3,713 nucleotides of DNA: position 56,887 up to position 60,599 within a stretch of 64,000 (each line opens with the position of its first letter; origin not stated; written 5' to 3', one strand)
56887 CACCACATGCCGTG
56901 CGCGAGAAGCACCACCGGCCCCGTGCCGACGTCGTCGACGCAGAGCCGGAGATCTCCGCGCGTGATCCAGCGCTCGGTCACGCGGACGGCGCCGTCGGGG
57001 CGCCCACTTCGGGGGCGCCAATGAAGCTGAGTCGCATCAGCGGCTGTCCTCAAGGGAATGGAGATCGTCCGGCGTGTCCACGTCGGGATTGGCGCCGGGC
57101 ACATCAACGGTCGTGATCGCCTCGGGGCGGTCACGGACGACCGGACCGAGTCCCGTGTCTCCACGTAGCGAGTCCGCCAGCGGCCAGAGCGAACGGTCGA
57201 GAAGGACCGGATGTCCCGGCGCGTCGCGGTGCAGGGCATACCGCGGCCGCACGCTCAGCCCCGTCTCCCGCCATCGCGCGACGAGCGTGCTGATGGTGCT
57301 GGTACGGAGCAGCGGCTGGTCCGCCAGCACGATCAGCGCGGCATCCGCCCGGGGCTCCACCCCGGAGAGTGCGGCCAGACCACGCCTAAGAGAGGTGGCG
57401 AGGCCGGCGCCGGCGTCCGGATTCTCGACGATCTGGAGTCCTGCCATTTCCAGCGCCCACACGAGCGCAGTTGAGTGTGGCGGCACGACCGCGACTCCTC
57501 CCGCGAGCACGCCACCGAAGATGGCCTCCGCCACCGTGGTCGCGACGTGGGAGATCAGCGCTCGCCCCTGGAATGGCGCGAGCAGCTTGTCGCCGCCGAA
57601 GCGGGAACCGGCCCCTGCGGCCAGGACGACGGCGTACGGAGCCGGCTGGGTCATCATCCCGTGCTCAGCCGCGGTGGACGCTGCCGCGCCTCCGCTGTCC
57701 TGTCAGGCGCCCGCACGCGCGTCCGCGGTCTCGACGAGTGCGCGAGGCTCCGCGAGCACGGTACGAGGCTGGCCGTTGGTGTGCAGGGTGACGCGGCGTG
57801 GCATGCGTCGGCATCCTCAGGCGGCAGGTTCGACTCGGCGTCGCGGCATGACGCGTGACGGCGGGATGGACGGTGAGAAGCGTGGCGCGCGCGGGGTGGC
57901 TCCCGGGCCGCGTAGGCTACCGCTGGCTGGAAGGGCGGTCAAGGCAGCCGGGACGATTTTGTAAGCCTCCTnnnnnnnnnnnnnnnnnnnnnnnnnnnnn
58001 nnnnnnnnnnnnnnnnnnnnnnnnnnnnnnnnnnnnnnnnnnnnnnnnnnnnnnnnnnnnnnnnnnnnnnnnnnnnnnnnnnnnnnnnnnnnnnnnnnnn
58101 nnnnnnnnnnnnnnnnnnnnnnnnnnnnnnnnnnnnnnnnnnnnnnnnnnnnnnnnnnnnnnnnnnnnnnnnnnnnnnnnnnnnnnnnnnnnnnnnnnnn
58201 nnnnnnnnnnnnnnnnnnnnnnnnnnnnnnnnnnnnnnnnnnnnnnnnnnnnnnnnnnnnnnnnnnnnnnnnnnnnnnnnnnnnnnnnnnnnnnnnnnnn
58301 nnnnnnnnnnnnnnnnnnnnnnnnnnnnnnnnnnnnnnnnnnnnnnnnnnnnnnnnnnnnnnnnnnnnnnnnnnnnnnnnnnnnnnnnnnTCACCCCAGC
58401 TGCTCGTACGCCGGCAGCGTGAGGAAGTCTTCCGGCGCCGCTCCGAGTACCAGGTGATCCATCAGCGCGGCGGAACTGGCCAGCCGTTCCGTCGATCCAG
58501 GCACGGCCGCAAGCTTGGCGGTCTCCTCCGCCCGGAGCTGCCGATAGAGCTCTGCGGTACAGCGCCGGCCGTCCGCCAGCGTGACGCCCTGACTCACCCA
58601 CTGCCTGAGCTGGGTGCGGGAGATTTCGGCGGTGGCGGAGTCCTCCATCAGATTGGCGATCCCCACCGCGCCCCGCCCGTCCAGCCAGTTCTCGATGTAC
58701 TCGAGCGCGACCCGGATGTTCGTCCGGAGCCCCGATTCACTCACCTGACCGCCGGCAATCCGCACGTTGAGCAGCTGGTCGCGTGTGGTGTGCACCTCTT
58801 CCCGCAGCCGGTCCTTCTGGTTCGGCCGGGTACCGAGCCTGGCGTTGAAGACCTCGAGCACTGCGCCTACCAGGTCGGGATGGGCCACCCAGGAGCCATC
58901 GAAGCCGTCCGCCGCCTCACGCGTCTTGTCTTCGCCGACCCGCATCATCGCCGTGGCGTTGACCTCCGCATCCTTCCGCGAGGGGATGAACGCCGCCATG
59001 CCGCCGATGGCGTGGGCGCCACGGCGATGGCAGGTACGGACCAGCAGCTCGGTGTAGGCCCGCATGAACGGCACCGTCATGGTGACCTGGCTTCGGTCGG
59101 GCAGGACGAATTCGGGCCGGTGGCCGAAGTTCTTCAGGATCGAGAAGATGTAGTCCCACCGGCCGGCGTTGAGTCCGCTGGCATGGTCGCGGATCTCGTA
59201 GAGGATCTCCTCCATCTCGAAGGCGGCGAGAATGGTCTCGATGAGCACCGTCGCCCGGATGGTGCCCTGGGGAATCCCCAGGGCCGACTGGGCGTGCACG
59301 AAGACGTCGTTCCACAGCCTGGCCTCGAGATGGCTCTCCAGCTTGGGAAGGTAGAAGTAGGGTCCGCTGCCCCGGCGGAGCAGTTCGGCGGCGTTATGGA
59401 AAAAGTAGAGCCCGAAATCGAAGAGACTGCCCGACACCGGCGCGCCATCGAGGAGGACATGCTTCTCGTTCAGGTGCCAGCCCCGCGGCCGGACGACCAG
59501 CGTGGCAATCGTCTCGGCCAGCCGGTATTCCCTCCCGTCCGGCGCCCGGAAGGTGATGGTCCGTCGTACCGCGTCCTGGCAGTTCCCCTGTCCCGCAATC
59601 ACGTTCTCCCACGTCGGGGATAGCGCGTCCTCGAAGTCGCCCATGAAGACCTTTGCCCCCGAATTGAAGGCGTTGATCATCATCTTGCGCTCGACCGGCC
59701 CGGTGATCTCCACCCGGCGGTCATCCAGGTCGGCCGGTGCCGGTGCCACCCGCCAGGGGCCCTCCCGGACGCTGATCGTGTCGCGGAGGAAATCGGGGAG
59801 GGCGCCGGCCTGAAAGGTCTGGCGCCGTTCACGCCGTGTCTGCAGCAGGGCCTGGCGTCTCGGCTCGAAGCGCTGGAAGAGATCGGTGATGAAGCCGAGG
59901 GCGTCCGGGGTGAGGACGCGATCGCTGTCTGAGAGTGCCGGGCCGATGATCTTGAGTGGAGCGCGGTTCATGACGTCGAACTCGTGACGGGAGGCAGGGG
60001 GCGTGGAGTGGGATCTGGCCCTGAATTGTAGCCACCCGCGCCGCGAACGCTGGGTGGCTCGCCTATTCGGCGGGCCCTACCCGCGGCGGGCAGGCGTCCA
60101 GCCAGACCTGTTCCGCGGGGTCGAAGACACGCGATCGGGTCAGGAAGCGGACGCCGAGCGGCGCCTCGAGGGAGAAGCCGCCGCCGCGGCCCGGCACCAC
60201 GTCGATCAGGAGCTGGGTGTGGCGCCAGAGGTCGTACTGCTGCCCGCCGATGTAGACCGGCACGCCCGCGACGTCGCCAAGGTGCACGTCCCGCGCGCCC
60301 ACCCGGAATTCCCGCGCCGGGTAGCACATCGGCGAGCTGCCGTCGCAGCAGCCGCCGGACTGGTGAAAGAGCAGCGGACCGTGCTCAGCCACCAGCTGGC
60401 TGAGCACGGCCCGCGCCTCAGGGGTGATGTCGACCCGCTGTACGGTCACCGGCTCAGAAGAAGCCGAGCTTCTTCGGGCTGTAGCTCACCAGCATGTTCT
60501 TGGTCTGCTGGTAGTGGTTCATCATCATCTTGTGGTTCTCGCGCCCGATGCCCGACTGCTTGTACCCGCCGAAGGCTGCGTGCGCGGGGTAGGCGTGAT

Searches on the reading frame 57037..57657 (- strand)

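Call 4: search_protein_families(library=pfam, proteins=[window:57037-57657:-], max_evalue=0.01)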
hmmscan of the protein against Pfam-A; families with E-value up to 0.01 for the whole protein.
window:57037-57657:- (206 aa): 2 families
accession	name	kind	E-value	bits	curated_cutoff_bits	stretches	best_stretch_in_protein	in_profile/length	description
PF12804.13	NTP_transf_3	-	1.5e-31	110.2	27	1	9-177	1-157/160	MobA-like NTP transferase domain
PF01128.25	IspD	-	0.0017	18.6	27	1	9-131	3-119/221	2-C-methyl-D-erythritol 4-phosphate cytidylyltransferase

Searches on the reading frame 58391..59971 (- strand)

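Call 4: search_protein_families(library=pfam, proteins=[window:58391-59971:-], max_evalue=0.01)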
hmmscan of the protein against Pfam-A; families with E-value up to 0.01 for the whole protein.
window:58391-59971:- (526 aa): 3 families
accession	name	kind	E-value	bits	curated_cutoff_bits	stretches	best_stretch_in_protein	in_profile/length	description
PF01274.28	MS_TIM-barrel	-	1e-110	369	26.4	1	157-402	1-247/248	Malate synthase, TIM barrel domain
PF20659.2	MS_C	-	5.4e-32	111.2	23.1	1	411-525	3-118/118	Malate synthase, C-terminal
PF20656.2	MS_N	-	7.2e-13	48.3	23.5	1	7-64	4-61/64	Malate synthase, N-terminal domain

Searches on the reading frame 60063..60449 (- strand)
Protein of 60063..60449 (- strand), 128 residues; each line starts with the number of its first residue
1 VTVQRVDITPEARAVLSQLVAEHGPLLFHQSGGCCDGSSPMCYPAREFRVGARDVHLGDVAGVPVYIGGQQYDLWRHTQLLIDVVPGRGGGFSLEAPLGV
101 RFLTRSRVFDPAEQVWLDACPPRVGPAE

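Call 77: search_protein_families(library=pfam, proteins=[window:60063-60449:-], max_evalue=0.00001)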
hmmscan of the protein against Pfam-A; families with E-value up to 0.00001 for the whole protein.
window:60063-60449:- (128 aa): 1 family
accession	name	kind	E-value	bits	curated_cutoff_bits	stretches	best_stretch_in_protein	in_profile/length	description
PF05610.16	DUF779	-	1.9e-45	153.5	25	1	15-108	1-94/94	Protein of unknown function (DUF779)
